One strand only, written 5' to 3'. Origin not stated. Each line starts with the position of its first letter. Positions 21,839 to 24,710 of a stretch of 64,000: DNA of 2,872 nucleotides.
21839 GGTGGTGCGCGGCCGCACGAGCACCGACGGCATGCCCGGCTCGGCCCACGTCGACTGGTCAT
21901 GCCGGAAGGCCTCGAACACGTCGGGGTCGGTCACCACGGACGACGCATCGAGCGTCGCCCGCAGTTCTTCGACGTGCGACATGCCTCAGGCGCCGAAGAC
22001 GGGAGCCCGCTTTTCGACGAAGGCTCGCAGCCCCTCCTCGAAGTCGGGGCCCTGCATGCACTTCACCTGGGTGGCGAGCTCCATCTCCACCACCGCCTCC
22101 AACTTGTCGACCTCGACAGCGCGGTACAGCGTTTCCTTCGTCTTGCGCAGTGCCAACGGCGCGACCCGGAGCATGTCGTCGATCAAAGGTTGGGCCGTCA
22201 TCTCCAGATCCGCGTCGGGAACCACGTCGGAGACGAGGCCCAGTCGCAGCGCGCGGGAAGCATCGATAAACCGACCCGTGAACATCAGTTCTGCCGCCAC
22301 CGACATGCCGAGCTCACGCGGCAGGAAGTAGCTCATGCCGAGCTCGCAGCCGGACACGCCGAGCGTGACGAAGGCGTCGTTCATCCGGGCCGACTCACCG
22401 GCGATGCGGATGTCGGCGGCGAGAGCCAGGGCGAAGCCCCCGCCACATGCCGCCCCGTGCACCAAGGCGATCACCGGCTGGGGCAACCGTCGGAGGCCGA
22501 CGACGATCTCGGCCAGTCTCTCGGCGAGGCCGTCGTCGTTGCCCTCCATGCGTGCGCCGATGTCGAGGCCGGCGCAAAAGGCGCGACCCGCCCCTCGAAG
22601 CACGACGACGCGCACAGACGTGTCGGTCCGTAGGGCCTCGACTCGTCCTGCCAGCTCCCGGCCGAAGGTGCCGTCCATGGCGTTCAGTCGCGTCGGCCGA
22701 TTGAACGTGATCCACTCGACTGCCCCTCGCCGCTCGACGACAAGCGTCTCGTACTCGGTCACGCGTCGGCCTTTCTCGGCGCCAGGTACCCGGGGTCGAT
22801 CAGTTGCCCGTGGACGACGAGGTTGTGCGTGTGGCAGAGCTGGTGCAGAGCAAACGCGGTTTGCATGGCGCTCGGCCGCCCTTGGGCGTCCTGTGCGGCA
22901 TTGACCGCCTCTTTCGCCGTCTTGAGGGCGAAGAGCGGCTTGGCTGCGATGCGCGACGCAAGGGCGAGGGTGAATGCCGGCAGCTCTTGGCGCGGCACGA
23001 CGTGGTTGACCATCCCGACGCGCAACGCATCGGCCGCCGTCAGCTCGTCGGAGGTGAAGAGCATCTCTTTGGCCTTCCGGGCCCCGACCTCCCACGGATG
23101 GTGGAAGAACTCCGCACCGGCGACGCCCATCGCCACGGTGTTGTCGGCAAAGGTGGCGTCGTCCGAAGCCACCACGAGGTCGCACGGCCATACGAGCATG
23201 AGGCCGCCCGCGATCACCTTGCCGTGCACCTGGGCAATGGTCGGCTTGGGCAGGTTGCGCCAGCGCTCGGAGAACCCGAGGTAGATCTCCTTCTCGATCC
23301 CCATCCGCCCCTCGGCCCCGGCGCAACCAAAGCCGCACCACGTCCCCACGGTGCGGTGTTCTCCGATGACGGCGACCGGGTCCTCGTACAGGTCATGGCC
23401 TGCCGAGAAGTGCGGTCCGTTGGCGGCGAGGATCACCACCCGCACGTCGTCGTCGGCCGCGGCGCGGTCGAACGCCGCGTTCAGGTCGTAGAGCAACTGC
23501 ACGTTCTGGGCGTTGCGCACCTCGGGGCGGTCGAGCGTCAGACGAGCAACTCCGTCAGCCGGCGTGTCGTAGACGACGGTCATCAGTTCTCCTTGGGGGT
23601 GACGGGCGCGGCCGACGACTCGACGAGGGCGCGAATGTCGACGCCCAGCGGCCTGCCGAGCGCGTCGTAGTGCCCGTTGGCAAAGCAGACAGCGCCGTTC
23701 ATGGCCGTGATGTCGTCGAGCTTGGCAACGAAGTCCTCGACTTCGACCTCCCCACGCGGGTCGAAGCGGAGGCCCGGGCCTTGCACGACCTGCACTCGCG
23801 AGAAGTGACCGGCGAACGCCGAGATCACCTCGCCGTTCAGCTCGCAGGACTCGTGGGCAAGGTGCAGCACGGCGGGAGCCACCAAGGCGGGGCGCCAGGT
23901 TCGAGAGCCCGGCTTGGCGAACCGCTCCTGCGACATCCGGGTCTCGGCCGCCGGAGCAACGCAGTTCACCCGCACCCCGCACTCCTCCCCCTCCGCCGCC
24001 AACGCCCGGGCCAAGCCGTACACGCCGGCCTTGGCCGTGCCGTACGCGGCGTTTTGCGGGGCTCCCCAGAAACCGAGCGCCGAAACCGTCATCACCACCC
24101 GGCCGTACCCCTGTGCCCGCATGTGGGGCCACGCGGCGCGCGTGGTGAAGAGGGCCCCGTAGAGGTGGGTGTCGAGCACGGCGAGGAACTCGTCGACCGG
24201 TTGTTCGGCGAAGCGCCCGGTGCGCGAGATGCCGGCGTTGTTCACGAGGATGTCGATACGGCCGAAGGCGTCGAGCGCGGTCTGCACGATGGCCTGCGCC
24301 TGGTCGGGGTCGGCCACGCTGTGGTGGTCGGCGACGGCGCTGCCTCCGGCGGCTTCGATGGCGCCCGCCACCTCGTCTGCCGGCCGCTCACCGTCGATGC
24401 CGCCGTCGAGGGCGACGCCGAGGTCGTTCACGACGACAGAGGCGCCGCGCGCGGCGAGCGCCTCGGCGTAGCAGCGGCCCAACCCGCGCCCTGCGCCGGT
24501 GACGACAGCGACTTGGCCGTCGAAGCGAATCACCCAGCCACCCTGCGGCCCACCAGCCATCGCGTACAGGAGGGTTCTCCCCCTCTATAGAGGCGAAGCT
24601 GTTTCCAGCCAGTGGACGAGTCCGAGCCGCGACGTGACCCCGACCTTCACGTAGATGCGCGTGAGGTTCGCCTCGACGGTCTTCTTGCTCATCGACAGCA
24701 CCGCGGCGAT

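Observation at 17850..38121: An igr-like / peroxisome-like methyl-branched acyl-CoA beta-oxidation toolkit in a 17-gene co-directional array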

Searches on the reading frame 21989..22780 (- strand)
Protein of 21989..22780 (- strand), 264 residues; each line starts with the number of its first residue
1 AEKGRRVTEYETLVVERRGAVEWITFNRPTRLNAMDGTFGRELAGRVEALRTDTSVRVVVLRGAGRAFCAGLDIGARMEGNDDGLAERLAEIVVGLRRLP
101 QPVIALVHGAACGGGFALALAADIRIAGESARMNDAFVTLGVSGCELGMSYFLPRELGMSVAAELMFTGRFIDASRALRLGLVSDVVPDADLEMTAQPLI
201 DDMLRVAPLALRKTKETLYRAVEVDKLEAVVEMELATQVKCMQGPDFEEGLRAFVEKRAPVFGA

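Call 8: search_protein_families(library=pfam, proteins=[window:21989-22780:-], max_evalue=0.001)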
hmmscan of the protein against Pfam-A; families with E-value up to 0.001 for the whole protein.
window:21989-22780:- (264 aa): 2 families
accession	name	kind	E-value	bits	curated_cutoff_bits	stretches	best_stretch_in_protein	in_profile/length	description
PF00378.25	ECH_1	-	4.5e-56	190.4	27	1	17-263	2-249/251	Enoyl-CoA hydratase/isomerase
PF16113.10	ECH_2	-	1.3e-36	127.2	27.2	2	22-198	2-183/335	Enoyl-CoA hydratase/isomerase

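Call 12: search_protein_families(library=ncbifam, proteins=[window:21989-22762:-], max_evalue=0.00001)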
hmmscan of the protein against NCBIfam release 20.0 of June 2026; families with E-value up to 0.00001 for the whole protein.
window:21989-22762:- (258 aa): 71 families (the best 25 are shown)
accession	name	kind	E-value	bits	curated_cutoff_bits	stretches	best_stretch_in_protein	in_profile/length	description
NF051848.1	EnCoAHydtEchA19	equivalog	1.1e-55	189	400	1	7-256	2-255/258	enoyl-CoA hydratase EchA19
NF006107.0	PRK08258.1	equivalog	3.5e-52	177.4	330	1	5-256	17-274/277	enoyl-CoA hydratase family protein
NF006699.0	PRK09245.1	subfamily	4.1e-52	177.1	354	1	5-256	3-263/266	crotonase/enoyl-CoA hydratase family protein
NF004519.0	PRK05864.1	equivalog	1.1e-50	172.5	337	1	7-256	12-272/276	enoyl-CoA hydratase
NF004525.0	PRK05870.1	equivalog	1.6e-49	169.1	285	1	5-248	3-246/249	enoyl-CoA hydratase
NF042430.2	EnCoAhydt_DpgD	equivalog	2.4e-49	168.1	400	1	10-256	2-255/258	enoyl-CoA-hydratase DpgD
NF004781.0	PRK06127.1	subfamily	8e-49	166.7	291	1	4-256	10-266/269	enoyl-CoA hydratase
NF004857.0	PRK06210.1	equivalog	1.2e-48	165.9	341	1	3-256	6-272/275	enoyl-CoA hydratase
NF005804.0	PRK07659.1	equivalog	2.2e-48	165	311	1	3-256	4-257/260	enoyl-CoA hydratase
NF004796.0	PRK06144.1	subfamily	3.3e-48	164.4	272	1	3-256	6-259/262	enoyl-CoA hydratase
NF004475.0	PRK05809.1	subfamily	9.6e-48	162.9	394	1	3-256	2-257/260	short-chain-enoyl-CoA hydratase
NF004840.0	PRK06190.1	equivalog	1e-47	162.9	253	1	5-232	4-232/260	enoyl-CoA hydratase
NF006109.0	PRK08260.1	subfamily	3.5e-46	157.8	320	2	89-256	108-275/296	enoyl-CoA hydratase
NF005802.0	PRK07657.1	equivalog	7.6e-46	156.7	363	1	14-256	13-257/260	enoyl-CoA hydratase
NF006008.0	PRK08139.1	equivalog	2.6e-43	148.5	313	1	4-256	10-263/266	enoyl-CoA hydratase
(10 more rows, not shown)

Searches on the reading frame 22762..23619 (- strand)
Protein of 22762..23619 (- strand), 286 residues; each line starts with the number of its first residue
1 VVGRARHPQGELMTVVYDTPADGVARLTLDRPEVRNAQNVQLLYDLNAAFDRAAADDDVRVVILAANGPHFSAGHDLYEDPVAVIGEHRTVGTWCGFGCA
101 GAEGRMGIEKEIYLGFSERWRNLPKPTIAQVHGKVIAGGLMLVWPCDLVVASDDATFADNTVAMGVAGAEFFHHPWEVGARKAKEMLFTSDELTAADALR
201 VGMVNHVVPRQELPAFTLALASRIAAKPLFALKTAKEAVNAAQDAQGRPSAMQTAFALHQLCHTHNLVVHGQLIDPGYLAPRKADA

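Call 8: search_protein_families(library=pfam, proteins=[window:22762-23619:-], max_evalue=0.001)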
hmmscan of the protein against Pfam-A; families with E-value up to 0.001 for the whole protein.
window:22762-23619:- (286 aa): 2 families
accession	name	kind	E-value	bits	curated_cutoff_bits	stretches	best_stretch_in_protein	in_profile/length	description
PF00378.25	ECH_1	-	7.8e-41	140.5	27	2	119-253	83-218/251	Enoyl-CoA hydratase/isomerase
PF16113.10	ECH_2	-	1.2e-18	68.2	27.2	1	25-252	2-215/335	Enoyl-CoA hydratase/isomerase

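Call 12: search_protein_families(library=ncbifam, proteins=[window:22762-23583:-], max_evalue=0.00001)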
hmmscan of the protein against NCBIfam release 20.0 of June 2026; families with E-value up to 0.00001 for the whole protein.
window:22762-23583:- (274 aa): 67 families (the best 25 are shown)
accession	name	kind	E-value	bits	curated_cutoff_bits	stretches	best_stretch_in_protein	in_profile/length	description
NF006140.0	PRK08290.1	subfamily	8.6e-114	379.6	280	1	2-261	9-271/292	enoyl-CoA hydratase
NF006008.0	PRK08139.1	equivalog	5.6e-41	140.8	313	1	5-230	14-223/266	enoyl-CoA hydratase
NF006128.0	PRK08272.1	subfamily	2.9e-40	138.4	257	2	111-241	131-260/308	crotonase/enoyl-CoA hydratase family protein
NF004840.0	PRK06190.1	equivalog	1.6e-38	132.8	253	1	3-243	5-229/260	enoyl-CoA hydratase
NF051848.1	EnCoAHydtEchA19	equivalog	8.2e-38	130.4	400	1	12-239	10-224/258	enoyl-CoA hydratase EchA19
NF042430.2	EnCoAhydt_DpgD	equivalog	3.9e-35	121.5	400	1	10-248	5-232/258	enoyl-CoA-hydratase DpgD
NF005925.0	PRK07938.1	equivalog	2.5e-34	118.8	260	1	2-233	2-214/252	enoyl-CoA hydratase family protein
TIGR01929.1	menB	equivalog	3.7e-33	115.2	342.7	1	3-234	4-221/259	1,4-dihydroxy-2-naphthoyl-CoA synthase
NF005637.0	PRK07396.1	equivalog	4.2e-32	111.6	380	1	3-234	15-231/273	1,4-dihydroxy-2-naphthoyl-CoA synthase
NF006699.0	PRK09245.1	subfamily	1e-31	110.2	354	1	9-234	10-227/266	crotonase/enoyl-CoA hydratase family protein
NF005073.0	PRK06495.1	subfamily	1.4e-31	109.7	296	1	10-233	12-217/257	enoyl-CoA hydratase/isomerase family protein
NF008506.0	PRK11423.1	equivalog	7.7e-31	107.5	257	1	109-235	93-221/261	methylmalonyl-CoA decarboxylase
NF004475.0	PRK05809.1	subfamily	8e-31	107.5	394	2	107-231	92-218/260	short-chain-enoyl-CoA hydratase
NF005802.0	PRK07657.1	equivalog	8.7e-31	107.4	363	2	109-232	94-219/260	enoyl-CoA hydratase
NF005126.0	PRK06563.1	subfamily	9.5e-31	107.1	261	1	10-250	15-240/263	crotonase/enoyl-CoA hydratase family protein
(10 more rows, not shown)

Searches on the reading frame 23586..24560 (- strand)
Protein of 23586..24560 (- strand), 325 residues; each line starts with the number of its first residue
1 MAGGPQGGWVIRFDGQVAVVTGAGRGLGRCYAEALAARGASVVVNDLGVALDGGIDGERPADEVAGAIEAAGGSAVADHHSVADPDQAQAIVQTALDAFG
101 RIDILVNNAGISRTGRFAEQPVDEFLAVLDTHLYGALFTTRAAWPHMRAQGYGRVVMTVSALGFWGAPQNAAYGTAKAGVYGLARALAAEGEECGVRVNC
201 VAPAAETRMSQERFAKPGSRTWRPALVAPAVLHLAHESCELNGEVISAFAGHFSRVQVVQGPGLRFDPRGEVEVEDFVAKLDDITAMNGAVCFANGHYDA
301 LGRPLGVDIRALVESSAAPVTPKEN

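Call 8: search_protein_families(library=pfam, proteins=[window:23586-24560:-], max_evalue=0.001)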
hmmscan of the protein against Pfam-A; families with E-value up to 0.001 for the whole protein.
window:23586-24560:- (325 aa): 3 families
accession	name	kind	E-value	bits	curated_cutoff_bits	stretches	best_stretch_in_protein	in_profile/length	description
PF00106.31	adh_short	-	1.5e-44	152.3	26.6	1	16-215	1-192/195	short chain dehydrogenase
PF13561.12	adh_short_C2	-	4e-36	125.2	27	1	22-211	1-182/236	Enoyl-(Acyl carrier protein) reductase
PF08659.16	KR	-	4.2e-10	40.3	22.6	1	18-193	3-169/180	KR domain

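Call 12: search_protein_families(library=ncbifam, proteins=[window:23586-24560:-], max_evalue=0.00001)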
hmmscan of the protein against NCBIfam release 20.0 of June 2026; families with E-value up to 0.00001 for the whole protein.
window:23586-24560:- (325 aa): 207 families (the best 25 are shown)
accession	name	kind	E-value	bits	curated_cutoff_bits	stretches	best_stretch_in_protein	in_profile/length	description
NF005861.0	PRK07791.1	subfamily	9.4e-60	202.5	373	1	13-283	4-286/300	SDR family oxidoreductase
TIGR03971.1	SDR_subfam_1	subfamily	1e-46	159.4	300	1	13-213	1-206/271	mycofactocin-coupled SDR family oxidoreductase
NF005559.1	PRK07231.1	subfamily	7.7e-44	150.1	215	1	12-215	1-196/249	glucose 1-dehydrogenase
NF005862.0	PRK07792.1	equivalog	2.5e-42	145.1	414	1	13-263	11-263/307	3-oxoacyl-ACP reductase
NF009093.0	PRK12429.1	subfamily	7.8e-42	143.3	258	1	13-204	3-185/259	3-hydroxybutyrate dehydrogenase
NF005853.0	PRK07774.1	equivalog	2e-41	142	303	1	12-205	3-187/250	SDR family oxidoreductase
TIGR01963.1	PHB_DH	subfamily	5e-41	140.6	307.05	1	16-204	2-181/255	3-hydroxybutyrate dehydrogenase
NF009466.0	PRK12826.1-2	subfamily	5.2e-41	140.7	222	1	16-214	4-196/248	3-oxoacyl-ACP reductase FabG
NF004791.0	PRK06138.1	equivalog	2.8e-40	138.2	312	1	12-217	2-198/252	SDR family oxidoreductase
NF004198.0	PRK05653.1-3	equivalog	1.3e-39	136.2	296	1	14-235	6-228/248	3-oxoacyl-ACP reductase FabG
NF052558.1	MBtsdlDhBudC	equivalog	1.5e-38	132.8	270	1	13-215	1-192/250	meso-2,3-butanediol dehydrogenase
TIGR01830.1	3oxo_ACP_reduc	equivalog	3.4e-37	128.4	297.75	1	18-210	1-186/239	3-oxoacyl-[acyl-carrier-protein] reductase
NF005878.0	PRK07825.1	subfamily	4.5e-37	127.9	287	1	12-236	6-218/278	short chain dehydrogenase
NF005806.0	PRK07666.1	equivalog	5.2e-36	124.1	286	1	13-205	5-188/239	3-ketoacyl-ACP reductase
NF004818.0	PRK06172.1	equivalog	6.3e-36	124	336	1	12-214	4-199/253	SDR family oxidoreductase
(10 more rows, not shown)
